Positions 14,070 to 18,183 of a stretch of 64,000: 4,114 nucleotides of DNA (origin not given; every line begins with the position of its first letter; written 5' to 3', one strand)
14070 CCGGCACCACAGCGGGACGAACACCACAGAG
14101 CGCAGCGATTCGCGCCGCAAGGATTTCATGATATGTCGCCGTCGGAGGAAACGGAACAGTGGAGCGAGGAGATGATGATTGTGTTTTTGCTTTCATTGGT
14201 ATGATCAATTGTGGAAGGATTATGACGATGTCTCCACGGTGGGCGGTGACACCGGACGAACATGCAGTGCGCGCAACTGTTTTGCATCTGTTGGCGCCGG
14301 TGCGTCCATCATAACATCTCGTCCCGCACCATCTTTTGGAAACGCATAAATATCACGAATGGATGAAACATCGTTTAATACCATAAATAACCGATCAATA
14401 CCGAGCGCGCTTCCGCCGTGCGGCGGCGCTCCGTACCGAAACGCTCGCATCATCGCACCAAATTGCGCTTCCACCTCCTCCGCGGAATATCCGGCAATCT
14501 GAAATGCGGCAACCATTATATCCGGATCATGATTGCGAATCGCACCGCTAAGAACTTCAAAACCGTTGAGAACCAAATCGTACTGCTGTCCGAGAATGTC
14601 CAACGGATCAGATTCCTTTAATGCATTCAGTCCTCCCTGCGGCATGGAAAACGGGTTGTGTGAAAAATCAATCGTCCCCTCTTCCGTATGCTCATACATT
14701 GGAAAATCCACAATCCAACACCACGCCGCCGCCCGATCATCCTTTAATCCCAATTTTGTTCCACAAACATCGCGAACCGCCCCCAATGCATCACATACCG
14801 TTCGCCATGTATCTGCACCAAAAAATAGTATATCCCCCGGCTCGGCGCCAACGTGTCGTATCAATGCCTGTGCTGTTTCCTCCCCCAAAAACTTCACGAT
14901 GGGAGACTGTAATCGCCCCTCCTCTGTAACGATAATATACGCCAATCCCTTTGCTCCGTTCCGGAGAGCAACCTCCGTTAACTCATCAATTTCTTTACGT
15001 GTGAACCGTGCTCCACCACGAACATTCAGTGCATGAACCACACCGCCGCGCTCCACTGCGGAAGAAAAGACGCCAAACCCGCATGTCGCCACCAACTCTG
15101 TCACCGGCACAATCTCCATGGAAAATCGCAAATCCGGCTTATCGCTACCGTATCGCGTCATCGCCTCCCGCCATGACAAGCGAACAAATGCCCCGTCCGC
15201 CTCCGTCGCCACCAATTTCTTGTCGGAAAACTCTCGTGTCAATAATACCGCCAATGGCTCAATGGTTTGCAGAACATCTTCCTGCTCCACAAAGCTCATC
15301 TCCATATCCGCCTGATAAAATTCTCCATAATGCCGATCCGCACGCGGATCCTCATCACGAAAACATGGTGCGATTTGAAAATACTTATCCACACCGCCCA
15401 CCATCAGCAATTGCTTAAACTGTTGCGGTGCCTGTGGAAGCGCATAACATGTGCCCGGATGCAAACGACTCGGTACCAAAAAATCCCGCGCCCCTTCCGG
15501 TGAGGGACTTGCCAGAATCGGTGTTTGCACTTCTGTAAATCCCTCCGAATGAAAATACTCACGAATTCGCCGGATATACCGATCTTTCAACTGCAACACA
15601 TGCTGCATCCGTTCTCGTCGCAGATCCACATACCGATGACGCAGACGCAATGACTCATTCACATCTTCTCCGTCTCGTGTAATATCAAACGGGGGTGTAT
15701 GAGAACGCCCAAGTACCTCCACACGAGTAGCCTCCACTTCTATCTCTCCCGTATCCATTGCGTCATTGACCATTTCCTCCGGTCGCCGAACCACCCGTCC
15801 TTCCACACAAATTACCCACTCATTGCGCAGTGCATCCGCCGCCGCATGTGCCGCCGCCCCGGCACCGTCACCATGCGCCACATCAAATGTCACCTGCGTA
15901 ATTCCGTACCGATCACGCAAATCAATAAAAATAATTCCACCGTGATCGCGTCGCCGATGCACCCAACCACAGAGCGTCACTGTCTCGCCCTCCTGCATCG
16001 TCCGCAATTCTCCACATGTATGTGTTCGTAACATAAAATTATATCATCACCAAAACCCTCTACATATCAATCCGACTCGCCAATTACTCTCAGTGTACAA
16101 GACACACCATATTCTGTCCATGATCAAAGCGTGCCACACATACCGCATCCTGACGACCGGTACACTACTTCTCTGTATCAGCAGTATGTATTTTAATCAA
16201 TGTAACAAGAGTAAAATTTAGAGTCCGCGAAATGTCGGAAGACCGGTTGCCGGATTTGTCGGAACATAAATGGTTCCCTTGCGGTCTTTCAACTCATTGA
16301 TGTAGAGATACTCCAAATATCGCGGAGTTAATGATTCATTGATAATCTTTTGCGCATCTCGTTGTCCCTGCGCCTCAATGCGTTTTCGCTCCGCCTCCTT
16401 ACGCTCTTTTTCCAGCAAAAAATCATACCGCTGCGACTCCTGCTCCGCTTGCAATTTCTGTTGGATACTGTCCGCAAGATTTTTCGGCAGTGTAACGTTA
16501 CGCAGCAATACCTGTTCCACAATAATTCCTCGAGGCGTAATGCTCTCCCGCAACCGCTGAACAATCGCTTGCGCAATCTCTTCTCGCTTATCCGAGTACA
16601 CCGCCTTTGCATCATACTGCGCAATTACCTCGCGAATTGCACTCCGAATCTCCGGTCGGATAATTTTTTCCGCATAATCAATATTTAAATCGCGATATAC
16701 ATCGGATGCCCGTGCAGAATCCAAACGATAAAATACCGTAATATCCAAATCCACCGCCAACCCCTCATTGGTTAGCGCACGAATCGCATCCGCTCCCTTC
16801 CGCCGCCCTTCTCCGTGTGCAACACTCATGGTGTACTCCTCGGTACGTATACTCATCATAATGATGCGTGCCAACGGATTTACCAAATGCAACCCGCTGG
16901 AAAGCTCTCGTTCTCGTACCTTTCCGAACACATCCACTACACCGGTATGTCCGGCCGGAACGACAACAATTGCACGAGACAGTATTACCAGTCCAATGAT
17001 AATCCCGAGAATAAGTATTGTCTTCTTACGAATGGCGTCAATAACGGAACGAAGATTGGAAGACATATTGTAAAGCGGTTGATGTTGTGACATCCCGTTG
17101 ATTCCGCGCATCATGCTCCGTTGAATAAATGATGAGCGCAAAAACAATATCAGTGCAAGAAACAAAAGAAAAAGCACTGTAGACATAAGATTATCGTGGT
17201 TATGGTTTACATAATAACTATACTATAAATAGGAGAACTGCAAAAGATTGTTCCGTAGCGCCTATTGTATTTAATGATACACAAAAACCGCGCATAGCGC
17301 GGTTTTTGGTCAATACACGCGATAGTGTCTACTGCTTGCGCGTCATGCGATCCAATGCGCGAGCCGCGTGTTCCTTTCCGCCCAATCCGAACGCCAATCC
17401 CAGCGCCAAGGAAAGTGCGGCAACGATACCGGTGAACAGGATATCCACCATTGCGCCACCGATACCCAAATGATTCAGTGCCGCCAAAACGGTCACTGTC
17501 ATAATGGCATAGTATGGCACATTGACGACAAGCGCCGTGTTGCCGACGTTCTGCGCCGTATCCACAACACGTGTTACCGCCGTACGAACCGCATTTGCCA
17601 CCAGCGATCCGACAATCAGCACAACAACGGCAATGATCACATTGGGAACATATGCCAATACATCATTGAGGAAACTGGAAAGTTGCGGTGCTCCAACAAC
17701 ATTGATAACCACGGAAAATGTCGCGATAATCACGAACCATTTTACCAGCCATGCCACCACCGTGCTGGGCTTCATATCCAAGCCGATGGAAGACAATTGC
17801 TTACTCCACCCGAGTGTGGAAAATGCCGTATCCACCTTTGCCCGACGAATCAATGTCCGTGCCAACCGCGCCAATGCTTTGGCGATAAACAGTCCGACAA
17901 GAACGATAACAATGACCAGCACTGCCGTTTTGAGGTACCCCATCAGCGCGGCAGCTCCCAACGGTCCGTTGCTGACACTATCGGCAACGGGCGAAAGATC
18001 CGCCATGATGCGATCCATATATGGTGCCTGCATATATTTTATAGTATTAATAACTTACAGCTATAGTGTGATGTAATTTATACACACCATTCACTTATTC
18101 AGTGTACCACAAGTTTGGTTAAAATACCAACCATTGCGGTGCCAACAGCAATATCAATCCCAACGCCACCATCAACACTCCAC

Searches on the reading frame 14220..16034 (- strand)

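Call 12: search_protein_families(library=pfam, proteins=[window:14220-16034:-], max_evalue=0.0001)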
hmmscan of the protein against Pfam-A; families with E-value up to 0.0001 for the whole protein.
window:14220-16034:- (604 aa): 3 families
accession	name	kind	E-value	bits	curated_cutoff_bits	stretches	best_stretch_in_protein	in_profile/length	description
PF00152.25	tRNA-synt_2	-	1.4e-104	349.9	25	1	126-568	1-307/308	tRNA synthetases class II (D, K and N)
PF02938.19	GAD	-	1.5e-28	99.3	23.4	1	323-417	1-95/95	GAD domain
PF01336.31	tRNA_anti-codon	-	6.5e-19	68.1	27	1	19-108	1-75/75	OB-fold nucleic acid binding domain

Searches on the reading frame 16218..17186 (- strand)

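Call 5: search_protein_families(library=pfam, proteins=[window:16218-17186:-], max_evalue=0.01)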
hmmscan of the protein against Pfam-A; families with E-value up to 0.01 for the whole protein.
window:16218-17186:- (322 aa): 2 families
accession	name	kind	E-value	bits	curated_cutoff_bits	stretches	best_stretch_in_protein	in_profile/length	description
PF01145.31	Band_7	-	4.6e-35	121.7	23.6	1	75-264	2-175/176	SPFH domain / Band 7 family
PF13421.11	Band_7_1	-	0.00044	20.4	24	1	172-244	133-206/211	SPFH domain-Band 7 family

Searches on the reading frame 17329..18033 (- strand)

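Call 5: search_protein_families(library=pfam, proteins=[window:17329-18033:-], max_evalue=0.01)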
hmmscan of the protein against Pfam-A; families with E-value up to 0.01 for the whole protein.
window:17329-18033:- (234 aa): 1 family
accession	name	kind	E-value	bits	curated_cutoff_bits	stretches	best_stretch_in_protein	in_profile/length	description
PF05552.17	MS_channel_1st_1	-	1.5e-14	54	22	2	118-159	3-44/50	Mechanosensitive ion channel, conserved TM helix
